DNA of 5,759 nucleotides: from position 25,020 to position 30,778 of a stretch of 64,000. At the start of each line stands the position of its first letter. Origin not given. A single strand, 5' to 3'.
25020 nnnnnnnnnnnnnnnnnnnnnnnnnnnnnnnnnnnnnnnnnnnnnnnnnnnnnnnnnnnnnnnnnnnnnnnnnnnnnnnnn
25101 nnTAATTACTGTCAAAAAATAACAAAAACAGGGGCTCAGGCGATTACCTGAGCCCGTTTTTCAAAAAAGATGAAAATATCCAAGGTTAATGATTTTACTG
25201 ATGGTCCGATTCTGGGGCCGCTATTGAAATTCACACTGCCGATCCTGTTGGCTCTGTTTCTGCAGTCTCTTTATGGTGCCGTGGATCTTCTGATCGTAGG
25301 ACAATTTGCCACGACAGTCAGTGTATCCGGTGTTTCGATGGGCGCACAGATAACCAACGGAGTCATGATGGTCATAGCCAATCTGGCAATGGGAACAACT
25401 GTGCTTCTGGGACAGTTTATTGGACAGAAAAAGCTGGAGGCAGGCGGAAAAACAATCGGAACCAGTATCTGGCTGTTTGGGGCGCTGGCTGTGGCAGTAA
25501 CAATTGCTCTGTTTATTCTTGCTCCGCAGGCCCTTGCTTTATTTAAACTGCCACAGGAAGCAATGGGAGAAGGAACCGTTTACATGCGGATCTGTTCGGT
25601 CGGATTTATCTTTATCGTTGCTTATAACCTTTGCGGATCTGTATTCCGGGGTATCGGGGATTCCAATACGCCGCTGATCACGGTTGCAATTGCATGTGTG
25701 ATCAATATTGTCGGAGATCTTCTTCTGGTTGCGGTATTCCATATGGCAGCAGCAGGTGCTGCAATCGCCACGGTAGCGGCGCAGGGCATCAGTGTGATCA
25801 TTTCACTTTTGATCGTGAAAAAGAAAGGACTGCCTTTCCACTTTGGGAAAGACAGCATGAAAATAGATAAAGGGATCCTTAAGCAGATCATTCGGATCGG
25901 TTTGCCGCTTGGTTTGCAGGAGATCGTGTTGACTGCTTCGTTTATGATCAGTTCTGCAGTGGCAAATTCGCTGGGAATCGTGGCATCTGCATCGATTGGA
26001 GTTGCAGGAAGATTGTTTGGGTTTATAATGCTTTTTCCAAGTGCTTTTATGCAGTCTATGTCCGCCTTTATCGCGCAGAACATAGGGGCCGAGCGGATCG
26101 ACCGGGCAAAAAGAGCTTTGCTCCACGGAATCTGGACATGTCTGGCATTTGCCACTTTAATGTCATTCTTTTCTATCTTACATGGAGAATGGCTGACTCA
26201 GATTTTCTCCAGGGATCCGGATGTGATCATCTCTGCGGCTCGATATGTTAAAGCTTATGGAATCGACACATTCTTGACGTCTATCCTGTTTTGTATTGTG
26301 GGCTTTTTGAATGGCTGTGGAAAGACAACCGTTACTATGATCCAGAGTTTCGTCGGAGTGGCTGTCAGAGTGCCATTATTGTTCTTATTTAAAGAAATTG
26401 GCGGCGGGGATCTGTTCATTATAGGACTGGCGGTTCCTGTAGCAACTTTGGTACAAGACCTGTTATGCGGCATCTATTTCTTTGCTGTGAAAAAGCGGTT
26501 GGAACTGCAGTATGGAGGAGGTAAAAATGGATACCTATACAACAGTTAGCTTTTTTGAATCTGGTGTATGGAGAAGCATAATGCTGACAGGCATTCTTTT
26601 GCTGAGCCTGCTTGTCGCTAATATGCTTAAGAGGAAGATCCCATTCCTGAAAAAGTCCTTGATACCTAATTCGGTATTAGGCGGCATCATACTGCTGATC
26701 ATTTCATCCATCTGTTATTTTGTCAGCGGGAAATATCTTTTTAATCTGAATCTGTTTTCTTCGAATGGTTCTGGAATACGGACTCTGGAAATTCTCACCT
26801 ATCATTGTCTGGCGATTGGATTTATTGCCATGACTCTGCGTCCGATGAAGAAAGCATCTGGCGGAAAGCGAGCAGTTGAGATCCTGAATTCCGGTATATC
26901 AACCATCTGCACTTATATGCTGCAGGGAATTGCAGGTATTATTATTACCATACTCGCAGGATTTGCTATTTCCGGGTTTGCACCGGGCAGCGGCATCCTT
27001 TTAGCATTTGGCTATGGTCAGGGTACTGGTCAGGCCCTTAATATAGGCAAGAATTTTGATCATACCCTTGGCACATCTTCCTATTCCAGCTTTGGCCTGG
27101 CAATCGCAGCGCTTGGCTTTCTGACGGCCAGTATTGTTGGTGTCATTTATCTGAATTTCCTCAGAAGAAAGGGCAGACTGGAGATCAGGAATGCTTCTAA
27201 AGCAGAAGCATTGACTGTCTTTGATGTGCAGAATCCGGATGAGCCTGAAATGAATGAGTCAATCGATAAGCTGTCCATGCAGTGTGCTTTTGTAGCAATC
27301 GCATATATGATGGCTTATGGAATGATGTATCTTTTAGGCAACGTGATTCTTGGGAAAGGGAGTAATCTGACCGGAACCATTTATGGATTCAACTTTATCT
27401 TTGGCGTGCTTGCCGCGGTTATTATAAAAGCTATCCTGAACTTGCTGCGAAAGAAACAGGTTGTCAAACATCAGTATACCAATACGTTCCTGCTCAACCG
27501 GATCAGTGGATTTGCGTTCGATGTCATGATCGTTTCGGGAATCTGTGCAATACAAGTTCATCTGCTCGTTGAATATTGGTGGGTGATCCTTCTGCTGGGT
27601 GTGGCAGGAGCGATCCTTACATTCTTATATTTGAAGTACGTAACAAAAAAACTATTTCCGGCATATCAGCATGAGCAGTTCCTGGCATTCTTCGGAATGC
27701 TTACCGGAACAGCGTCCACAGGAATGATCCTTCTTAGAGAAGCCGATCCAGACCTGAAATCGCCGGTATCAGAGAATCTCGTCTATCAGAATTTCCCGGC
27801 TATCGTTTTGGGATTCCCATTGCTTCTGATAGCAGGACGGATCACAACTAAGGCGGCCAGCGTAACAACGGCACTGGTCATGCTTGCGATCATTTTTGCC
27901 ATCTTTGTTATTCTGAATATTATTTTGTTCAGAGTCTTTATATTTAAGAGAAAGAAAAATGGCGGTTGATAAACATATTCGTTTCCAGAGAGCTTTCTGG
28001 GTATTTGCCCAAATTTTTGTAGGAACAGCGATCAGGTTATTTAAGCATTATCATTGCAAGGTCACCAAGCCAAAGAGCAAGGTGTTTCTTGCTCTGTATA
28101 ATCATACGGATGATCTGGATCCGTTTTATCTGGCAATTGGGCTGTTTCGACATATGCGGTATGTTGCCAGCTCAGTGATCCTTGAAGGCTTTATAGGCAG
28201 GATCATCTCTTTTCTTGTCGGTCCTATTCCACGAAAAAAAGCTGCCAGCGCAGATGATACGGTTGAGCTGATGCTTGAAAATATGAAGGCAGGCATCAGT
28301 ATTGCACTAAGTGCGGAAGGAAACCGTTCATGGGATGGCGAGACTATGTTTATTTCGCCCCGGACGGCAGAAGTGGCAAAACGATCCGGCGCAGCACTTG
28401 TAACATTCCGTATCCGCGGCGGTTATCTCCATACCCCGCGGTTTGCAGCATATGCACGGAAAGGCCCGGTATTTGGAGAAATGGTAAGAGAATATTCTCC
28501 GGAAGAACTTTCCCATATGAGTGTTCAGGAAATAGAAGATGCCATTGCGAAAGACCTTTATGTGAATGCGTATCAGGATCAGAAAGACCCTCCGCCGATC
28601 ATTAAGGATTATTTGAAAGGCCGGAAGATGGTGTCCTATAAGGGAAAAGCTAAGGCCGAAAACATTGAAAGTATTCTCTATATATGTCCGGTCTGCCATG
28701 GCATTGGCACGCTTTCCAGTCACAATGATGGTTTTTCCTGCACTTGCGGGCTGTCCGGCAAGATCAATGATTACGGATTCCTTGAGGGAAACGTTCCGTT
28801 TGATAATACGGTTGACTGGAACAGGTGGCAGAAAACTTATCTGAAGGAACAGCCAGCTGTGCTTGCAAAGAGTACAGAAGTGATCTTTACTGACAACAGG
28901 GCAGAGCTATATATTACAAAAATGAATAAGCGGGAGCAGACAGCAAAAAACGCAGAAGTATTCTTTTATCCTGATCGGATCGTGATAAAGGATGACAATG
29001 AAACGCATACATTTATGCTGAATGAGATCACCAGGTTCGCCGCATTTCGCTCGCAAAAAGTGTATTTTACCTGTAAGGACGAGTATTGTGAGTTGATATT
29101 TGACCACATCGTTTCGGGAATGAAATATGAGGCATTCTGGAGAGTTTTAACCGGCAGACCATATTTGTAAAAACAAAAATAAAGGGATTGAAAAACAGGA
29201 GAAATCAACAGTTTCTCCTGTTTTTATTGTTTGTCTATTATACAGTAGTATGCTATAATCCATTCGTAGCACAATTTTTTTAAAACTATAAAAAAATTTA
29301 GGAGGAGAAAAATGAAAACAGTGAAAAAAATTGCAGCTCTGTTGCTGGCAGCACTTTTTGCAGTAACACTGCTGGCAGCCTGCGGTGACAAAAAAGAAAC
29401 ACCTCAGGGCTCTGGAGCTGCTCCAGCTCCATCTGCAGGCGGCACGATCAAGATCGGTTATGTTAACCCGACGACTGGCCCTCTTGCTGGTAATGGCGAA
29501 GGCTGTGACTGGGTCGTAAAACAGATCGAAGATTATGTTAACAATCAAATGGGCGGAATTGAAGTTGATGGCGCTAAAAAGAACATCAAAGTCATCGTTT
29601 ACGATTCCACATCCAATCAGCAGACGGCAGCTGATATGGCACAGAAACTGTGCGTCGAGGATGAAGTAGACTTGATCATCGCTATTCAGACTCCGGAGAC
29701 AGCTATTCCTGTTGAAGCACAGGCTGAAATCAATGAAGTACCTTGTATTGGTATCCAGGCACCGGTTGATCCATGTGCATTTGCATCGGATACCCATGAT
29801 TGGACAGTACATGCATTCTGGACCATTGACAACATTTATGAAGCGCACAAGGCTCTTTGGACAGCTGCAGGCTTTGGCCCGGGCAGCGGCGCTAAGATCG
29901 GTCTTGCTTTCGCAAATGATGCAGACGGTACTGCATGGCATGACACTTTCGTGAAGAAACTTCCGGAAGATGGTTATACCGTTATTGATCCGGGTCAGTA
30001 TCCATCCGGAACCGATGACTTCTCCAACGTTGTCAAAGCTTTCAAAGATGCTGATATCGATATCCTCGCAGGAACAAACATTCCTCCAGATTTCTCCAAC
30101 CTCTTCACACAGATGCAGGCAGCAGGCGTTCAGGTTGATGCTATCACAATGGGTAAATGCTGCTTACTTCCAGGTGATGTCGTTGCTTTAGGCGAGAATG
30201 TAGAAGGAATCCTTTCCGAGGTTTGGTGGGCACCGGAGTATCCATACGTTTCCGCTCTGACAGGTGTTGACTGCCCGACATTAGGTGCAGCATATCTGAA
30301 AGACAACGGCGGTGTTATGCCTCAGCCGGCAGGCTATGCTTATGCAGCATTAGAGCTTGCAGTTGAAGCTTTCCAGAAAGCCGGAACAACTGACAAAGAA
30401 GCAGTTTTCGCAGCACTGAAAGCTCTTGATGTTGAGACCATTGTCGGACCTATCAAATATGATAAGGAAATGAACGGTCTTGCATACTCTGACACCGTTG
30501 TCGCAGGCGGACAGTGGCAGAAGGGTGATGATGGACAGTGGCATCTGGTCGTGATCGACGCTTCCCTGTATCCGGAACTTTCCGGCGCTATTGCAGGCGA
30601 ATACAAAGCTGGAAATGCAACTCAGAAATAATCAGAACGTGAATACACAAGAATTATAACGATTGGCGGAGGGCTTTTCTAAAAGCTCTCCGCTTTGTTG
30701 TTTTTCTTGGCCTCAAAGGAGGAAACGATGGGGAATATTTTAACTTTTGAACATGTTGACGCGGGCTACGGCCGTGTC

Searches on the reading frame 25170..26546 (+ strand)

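Call 38: search_protein_families(library=pfam, proteins=[window:25170-26546:+], max_evalue=0.0001)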
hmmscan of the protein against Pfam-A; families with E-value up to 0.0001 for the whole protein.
window:25170-26546:+ (459 aa): 1 family
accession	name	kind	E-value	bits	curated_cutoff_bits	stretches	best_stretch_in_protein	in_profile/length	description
PF01554.23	MatE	-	3.3e-51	173.6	24.9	2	24-183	1-159/161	MatE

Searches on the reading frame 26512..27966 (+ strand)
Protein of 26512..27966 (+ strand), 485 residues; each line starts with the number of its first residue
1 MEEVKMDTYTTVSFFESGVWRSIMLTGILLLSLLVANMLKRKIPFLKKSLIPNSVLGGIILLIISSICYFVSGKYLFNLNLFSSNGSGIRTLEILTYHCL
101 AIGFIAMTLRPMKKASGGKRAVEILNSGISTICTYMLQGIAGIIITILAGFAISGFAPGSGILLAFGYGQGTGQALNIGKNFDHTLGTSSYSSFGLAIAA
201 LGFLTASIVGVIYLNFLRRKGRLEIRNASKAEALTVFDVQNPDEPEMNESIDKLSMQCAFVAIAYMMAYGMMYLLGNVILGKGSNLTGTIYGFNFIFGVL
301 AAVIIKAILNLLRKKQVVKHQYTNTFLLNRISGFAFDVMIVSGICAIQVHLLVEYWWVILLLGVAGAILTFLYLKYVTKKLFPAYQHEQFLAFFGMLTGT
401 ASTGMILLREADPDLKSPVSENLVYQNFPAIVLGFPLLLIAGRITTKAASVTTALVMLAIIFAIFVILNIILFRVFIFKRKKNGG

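Call 38: search_protein_families(library=pfam, proteins=[window:26512-27966:+], max_evalue=0.0001)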
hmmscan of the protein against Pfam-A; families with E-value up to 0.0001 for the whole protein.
window:26512-27966:+ (485 aa): 1 family
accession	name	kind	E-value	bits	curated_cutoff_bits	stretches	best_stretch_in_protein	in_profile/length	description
PF03616.19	Glt_symporter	-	1.3e-08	34.4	26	1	28-376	11-325/368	Sodium/glutamate symporter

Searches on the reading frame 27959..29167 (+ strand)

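Call 38: search_protein_families(library=pfam, proteins=[window:27959-29167:+], max_evalue=0.0001)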
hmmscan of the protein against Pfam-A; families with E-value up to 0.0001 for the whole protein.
window:27959-29167:+ (403 aa): 1 family
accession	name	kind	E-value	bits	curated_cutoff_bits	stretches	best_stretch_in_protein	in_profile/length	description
PF01553.26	Acyltransferase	-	3.1e-05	24.2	23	1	37-152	10-131/132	Acyltransferase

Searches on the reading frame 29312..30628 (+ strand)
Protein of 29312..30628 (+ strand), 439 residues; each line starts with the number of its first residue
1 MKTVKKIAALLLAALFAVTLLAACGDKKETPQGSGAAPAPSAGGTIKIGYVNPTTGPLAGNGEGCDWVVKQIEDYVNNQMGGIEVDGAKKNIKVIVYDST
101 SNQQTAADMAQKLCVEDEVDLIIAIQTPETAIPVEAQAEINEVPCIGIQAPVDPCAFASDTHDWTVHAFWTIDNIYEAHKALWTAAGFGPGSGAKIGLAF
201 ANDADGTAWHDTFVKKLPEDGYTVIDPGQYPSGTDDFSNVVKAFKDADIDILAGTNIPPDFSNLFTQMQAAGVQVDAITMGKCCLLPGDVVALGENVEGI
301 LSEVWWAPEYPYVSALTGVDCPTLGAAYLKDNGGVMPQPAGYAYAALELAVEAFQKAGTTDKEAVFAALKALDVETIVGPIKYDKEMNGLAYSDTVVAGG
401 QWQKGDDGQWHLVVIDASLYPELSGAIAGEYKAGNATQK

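Call 38: search_protein_families(library=pfam, proteins=[window:29312-30628:+], max_evalue=0.0001)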
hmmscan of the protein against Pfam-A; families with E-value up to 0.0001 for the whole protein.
window:29312-30628:+ (439 aa): 2 families
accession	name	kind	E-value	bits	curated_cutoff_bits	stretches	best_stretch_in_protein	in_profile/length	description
PF13458.12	Peripla_BP_6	-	3.2e-42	145.9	31.7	1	45-392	1-330/343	Periplasmic binding protein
PF13433.12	Peripla_BP_5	-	1.2e-12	48.1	27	1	219-413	159-345/363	Periplasmic binding protein domain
